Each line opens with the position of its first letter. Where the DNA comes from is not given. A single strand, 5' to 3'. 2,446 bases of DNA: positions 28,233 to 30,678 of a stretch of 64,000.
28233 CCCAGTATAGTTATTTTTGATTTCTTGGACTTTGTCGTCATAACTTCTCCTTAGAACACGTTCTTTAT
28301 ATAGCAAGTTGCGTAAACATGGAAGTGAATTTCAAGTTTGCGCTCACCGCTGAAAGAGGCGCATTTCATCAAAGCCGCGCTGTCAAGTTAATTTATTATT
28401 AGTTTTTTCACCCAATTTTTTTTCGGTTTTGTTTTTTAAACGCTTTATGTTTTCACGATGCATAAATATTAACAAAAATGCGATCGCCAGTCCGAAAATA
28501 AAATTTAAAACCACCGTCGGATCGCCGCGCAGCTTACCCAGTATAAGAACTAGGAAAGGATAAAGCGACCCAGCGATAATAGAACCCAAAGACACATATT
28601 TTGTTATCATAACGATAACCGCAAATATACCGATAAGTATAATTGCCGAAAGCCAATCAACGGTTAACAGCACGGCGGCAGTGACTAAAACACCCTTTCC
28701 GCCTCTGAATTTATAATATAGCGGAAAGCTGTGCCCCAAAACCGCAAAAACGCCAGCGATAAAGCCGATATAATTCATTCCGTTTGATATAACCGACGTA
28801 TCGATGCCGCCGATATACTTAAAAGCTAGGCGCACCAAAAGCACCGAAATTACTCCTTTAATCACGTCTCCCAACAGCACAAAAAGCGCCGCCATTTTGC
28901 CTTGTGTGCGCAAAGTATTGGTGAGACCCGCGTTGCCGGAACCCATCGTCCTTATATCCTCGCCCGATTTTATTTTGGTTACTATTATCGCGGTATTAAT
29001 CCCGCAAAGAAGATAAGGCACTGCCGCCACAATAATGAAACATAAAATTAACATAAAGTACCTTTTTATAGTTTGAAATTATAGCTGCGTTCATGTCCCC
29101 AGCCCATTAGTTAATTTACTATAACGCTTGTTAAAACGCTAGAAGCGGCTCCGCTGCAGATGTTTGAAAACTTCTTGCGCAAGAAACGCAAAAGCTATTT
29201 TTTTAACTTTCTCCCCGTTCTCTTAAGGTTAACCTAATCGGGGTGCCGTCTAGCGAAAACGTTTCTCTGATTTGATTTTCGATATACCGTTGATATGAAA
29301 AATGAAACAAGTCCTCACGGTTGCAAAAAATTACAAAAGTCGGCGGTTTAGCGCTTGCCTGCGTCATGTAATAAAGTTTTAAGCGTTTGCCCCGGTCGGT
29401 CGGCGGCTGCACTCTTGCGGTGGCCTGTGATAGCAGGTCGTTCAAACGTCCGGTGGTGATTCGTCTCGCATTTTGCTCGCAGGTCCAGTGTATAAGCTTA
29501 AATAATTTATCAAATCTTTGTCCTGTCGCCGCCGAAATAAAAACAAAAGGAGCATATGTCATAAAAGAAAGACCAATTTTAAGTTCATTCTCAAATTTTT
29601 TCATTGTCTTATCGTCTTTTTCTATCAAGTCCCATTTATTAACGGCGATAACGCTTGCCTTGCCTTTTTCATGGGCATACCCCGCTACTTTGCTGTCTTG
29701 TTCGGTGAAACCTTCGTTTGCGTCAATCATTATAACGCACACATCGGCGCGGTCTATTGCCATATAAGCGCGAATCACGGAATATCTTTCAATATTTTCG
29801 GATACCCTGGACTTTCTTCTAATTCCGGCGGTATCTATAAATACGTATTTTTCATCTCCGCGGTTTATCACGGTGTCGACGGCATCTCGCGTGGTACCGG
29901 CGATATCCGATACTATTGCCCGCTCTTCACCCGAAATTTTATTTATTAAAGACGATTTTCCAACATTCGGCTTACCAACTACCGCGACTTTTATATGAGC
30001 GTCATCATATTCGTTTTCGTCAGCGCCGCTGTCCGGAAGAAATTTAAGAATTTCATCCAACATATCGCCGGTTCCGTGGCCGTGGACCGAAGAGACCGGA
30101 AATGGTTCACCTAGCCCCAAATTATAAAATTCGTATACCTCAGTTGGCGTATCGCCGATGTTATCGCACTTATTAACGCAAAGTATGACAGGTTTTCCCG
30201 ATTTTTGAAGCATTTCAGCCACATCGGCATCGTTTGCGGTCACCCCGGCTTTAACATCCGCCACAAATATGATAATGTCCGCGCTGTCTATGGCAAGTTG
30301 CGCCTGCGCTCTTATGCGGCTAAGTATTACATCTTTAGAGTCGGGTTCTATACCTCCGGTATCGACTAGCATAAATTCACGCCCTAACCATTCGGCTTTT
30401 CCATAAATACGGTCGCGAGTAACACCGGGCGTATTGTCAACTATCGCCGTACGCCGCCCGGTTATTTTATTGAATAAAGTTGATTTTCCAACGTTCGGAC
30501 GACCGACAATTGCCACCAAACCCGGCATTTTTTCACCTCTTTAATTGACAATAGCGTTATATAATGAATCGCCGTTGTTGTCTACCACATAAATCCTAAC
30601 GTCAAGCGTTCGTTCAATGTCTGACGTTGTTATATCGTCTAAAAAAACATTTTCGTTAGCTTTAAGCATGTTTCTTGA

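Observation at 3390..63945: Mosaic network of TATA-bounded hairpin modules fills 22 of about 30 intergenic spacers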

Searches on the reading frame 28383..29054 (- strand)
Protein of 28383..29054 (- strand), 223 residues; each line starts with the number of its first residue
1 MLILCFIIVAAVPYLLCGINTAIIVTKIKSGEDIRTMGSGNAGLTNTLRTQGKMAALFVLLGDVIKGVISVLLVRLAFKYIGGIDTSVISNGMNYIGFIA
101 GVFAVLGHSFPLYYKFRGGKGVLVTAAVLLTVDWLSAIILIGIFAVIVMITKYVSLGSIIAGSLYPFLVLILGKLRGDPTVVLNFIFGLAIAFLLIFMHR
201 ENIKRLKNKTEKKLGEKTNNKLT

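Call 8: find_encoding_contigs(protein=window:28383-29054:-, flank=10000, max_places=10)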
Protein window:28383-29054:- (223 aa): 1 contig read that carries it; 1 place shown.
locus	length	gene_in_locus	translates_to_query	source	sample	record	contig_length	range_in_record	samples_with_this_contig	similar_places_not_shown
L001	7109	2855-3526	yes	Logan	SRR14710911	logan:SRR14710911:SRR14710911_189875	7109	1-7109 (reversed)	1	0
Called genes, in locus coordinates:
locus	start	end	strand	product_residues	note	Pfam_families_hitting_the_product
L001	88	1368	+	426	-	PF00595:PDZ (weak), PF13180:PDZ_2 (weak), PF17820:PDZ_6, PF19238:Radical_SAM_2, PF04459:DUF512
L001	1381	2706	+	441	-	PF00009:GTP_EFTU, PF01926:MMR_HSR1, PF02421:FeoB_N, PF04548:AIG1 (weak), PF01926:MMR_HSR1, PF02421:FeoB_N, PF00009:GTP_EFTU, PF14714:KH_dom-like, +5 more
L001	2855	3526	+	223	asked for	PF02660:G3P_acyltransf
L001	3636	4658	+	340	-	PF01210:NAD_Gly3P_dh_N, PF02558:ApbA (weak), PF03807:F420_oxidored (faint), PF02153:PDH_N (weak), PF07479:NAD_Gly3P_dh_C, PF20618:GPD_NAD_C_bact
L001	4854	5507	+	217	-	-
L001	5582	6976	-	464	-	PF12704:MacB_PCD, PF02687:FtsX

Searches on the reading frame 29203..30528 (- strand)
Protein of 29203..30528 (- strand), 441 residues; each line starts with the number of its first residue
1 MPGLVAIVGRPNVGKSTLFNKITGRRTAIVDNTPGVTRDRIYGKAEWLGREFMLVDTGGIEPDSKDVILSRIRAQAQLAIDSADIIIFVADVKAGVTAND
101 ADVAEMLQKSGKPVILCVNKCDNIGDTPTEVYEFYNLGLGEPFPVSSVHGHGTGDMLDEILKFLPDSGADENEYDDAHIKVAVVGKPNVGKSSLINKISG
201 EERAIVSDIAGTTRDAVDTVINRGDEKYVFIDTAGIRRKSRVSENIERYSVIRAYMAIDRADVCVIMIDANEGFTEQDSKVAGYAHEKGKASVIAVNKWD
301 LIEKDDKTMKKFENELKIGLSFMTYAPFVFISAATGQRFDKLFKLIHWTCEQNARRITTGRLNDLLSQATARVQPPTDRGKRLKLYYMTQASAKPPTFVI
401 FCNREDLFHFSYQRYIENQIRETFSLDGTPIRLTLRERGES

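Call 20: find_homologous_proteins(query=window:29203-30528:-, max_evalue=1e-100)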
Query window:29203-30528:- (441 aa): 8000 proteins with E <= 1e-100 among 8000 candidates; the best 120 are listed.
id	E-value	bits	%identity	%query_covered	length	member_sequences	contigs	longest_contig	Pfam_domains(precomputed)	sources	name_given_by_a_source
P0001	3.2e-294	993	100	100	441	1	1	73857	PF01926.30,PF00005.34,PF08477.20,PF00350.30,PF02421.25,PF00009.34,PF03193.23,PF14714.12,PF04548.23,PF00071.29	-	-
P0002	6.8e-238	807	80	100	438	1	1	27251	PF01926.30,PF08477.20,PF00350.30,PF02421.25,PF00009.34,PF03193.23,PF10662.16,PF14714.12,PF04548.23,PF00071.29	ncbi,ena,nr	ncbi:MAG: ribosome biogenesis GTPase Der [Oscillospiraceae bacterium]|nr:ribosome biogenesis GTPase 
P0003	1.5e-236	803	80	100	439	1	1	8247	PF01926.30,PF09439.17,PF08477.20,PF00350.30,PF03193.23,PF04548.23,PF02492.26,PF00005.34,PF02421.25,PF00009.34,PF14714.12,PF00071.29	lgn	-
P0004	3.1e-232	789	77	100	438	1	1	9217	PF01926.30,PF00005.34,PF08477.20,PF00350.30,PF02421.25,PF00009.34,PF03193.23,PF14714.12,PF04548.23,PF00071.29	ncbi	-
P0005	3.2e-232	789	77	100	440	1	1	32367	PF01926.30,PF00005.34,PF08477.20,PF00350.30,PF02421.25,PF00009.34,PF03193.23,PF14714.12,PF16897.11,PF04548.23,PF00071.29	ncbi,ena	-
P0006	5.1e-232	788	77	99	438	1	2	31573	PF01926.30,PF00005.34,PF08477.20,PF00350.30,PF02421.25,PF00009.34,PF03193.23,PF14714.12,PF04548.23,PF00071.29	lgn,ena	-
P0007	5.9e-232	788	77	100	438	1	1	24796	PF01926.30,PF00005.34,PF08477.20,PF00350.30,PF02421.25,PF00009.34,PF03193.23,PF14714.12,PF04548.23,PF00071.29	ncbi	-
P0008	1.0e-231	787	79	100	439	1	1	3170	PF01926.30,PF00005.34,PF08477.20,PF00350.30,PF02421.25,PF00009.34,PF03193.23,PF14714.12,PF04548.23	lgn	-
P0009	4.9e-231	785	77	100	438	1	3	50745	PF01926.30,PF00005.34,PF08477.20,PF00350.30,PF02421.25,PF00009.34,PF03193.23,PF14714.12,PF04548.23,PF00071.29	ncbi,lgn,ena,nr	ncbi:MAG: ribosome biogenesis GTPase Der [Ruminiclostridium sp.]|nr:ribosome biogenesis GTPase Der [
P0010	4.9e-231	785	78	99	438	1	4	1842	PF01926.30,PF00005.34,PF08477.20,PF00350.30,PF02421.25,PF00009.34,PF03193.23,PF14714.12,PF04548.23,PF00071.29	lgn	-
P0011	5.6e-231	785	77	100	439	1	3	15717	PF01926.30,PF00005.34,PF08477.20,PF00350.30,PF02421.25,PF00009.34,PF03193.23,PF14714.12,PF04548.23,PF00071.29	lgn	-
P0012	6.8e-231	784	77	99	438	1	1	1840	PF01926.30,PF00005.34,PF08477.20,PF00350.30,PF02421.25,PF00009.34,PF03193.23,PF14714.12,PF04548.23,PF00071.29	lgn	-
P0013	1.0e-230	784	76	100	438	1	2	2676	PF01926.30,PF09439.17,PF08477.20,PF00350.30,PF03193.23,PF16897.11,PF04548.23,PF00005.34,PF02421.25,PF00009.34,PF14714.12,PF00071.29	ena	-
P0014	1.2e-230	784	77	99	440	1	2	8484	PF01926.30,PF09439.17,PF08477.20,PF00350.30,PF02421.25,PF00009.34,PF03193.23,PF14714.12,PF04548.23,PF00071.29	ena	-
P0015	1.3e-230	783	76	100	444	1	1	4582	PF01926.30,PF08477.20,PF00350.30,PF02421.25,PF00009.34,PF03193.23,PF14714.12,PF04548.23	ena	-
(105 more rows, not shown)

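Call 22: find_encoding_contigs(protein=P0002, flank=10000, max_places=3)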
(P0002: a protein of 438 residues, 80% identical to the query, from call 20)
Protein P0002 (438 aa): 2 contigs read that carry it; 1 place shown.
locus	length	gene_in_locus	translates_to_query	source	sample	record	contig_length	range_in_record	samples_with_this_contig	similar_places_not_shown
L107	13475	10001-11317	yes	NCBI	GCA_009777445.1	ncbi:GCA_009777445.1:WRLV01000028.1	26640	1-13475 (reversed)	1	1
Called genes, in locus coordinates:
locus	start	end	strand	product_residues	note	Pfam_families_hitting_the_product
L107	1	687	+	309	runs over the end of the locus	PF00005:ABC_tran, PF13304:AAA_21 (faint)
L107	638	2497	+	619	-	-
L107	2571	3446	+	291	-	PF00160:Pro_isomerase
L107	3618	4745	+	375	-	PF00768:Peptidase_S11, PF13354:Beta-lactamase2, PF07943:PBP5_C (weak)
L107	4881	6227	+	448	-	PF00342:PGI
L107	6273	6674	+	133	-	-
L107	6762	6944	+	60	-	PF01783:Ribosomal_L32p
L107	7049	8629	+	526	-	PF04932:Wzy_C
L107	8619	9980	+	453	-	PF13180:PDZ_2 (weak), PF17820:PDZ_6, PF19238:Radical_SAM_2, PF04459:DUF512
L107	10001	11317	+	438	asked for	PF00009:GTP_EFTU, PF01926:MMR_HSR1, PF02421:FeoB_N, PF04548:AIG1 (weak), PF00009:GTP_EFTU, PF01926:MMR_HSR1, PF02421:FeoB_N, PF14714:KH_dom-like, +5 more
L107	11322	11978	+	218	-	PF02660:G3P_acyltransf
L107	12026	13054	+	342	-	PF01210:NAD_Gly3P_dh_N, PF07479:NAD_Gly3P_dh_C, PF20618:GPD_NAD_C_bact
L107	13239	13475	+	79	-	PF12784:PDDEXK_2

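Call 23: find_encoding_contigs(protein=P0003, flank=10000, max_places=3)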
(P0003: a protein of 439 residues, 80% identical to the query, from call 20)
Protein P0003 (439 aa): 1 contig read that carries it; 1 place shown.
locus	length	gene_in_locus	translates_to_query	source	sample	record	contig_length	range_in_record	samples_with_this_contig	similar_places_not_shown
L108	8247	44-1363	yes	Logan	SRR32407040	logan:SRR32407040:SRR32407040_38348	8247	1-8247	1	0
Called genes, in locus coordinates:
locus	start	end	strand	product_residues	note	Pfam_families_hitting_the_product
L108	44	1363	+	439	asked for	PF00009:GTP_EFTU, PF01926:MMR_HSR1, PF02421:FeoB_N, PF04548:AIG1 (weak), PF00009:GTP_EFTU, PF01926:MMR_HSR1, PF02421:FeoB_N, PF14714:KH_dom-like, +7 more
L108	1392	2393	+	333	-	PF01210:NAD_Gly3P_dh_N, PF02558:ApbA (weak), PF07479:NAD_Gly3P_dh_C, PF20618:GPD_NAD_C_bact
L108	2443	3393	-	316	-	-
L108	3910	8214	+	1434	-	PF00370:FGGY_N (faint), PF01869:BcrAD_BadFG, PF01968:Hydantoinase_A (faint), PF01869:BcrAD_BadFG, PF09989:DUF2229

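Call 70: find_encoding_contigs(protein=P0009, flank=10000, max_places=2)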
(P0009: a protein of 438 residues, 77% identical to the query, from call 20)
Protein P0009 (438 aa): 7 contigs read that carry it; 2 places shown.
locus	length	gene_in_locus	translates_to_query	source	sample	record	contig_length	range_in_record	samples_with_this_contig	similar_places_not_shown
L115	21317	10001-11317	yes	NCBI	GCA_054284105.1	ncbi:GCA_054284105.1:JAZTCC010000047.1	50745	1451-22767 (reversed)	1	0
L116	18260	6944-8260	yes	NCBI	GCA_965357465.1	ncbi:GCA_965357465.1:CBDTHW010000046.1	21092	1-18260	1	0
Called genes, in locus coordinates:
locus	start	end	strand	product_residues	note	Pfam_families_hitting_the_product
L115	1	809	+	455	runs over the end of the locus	PF00291:PALP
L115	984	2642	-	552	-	PF00196:GerE, PF08281:Sigma70_r4_2 (faint)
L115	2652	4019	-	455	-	PF01547:SBP_bac_1 (weak), PF13416:SBP_bac_8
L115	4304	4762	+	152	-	-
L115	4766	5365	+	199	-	PF22043:DUF6935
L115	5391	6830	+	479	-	PF13648:Lipocalin_4 (weak), PF18692:DUF5640 (weak)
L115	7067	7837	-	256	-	-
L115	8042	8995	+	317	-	PF07261:DnaB_2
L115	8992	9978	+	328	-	PF00308:Bac_DnaA (weak), PF01695:IstB_IS21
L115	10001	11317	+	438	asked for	PF00009:GTP_EFTU, PF01926:MMR_HSR1, PF02421:FeoB_N, PF04548:AIG1 (weak), PF00009:GTP_EFTU, PF01926:MMR_HSR1, PF02421:FeoB_N, PF14714:KH_dom-like, +5 more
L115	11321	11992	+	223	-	PF02660:G3P_acyltransf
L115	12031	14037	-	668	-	PF01368:DHH, PF02272:DHHA1, PF17768:RecJ_OB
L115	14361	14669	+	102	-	PF01047:MarR (faint), PF12802:MarR_2 (weak)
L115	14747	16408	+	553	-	PF00664:ABC_membrane, PF00005:ABC_tran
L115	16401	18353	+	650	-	PF00664:ABC_membrane, PF06472:ABC_membrane_2 (weak), PF00005:ABC_tran, PF02463:SMC_N (faint)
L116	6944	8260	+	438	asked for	PF00009:GTP_EFTU, PF01926:MMR_HSR1, PF02421:FeoB_N, PF04548:AIG1 (weak), PF00009:GTP_EFTU, PF01926:MMR_HSR1, PF02421:FeoB_N, PF14714:KH_dom-like, +5 more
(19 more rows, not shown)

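Call 71: find_encoding_contigs(protein=P0005, flank=10000, max_places=2)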
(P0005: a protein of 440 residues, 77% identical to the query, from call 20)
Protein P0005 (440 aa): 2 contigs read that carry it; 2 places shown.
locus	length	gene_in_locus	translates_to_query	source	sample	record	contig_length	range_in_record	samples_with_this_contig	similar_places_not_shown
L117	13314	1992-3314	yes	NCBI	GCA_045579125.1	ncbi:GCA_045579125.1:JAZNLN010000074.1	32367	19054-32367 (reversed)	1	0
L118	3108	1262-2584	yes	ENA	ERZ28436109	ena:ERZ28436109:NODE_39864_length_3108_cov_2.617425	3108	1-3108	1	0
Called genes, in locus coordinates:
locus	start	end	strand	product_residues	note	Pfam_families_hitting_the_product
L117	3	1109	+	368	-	?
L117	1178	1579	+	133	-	-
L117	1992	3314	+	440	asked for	PF00005:ABC_tran (faint), PF00009:GTP_EFTU, PF01926:MMR_HSR1, PF02421:FeoB_N, PF00009:GTP_EFTU, PF01926:MMR_HSR1, PF02421:FeoB_N, PF14714:KH_dom-like, +6 more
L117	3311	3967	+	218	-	PF02660:G3P_acyltransf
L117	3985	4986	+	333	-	PF01210:NAD_Gly3P_dh_N, PF02558:ApbA, PF07479:NAD_Gly3P_dh_C, PF20618:GPD_NAD_C_bact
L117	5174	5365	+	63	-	PF00830:Ribosomal_L28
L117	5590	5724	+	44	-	PF00468:Ribosomal_L34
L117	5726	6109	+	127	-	PF00825:Ribonuclease_P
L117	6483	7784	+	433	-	PF02096:60KD_IMP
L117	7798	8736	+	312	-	PF13083:KH_KhpA-B, PF01424:R3H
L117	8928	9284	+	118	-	PF14534:DUF4440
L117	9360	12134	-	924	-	PF00933:Glyco_hydro_3, PF01915:Glyco_hydro_3_C, PF14310:Fn3-like, PF03422:CBM_6 (faint)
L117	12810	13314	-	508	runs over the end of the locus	PF20250:FapA_N, PF03961:FapA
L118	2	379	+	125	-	?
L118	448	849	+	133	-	-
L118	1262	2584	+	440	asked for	PF00005:ABC_tran (faint), PF00009:GTP_EFTU, PF01926:MMR_HSR1, PF02421:FeoB_N, PF00009:GTP_EFTU, PF01926:MMR_HSR1, PF02421:FeoB_N, PF14714:KH_dom-like, +6 more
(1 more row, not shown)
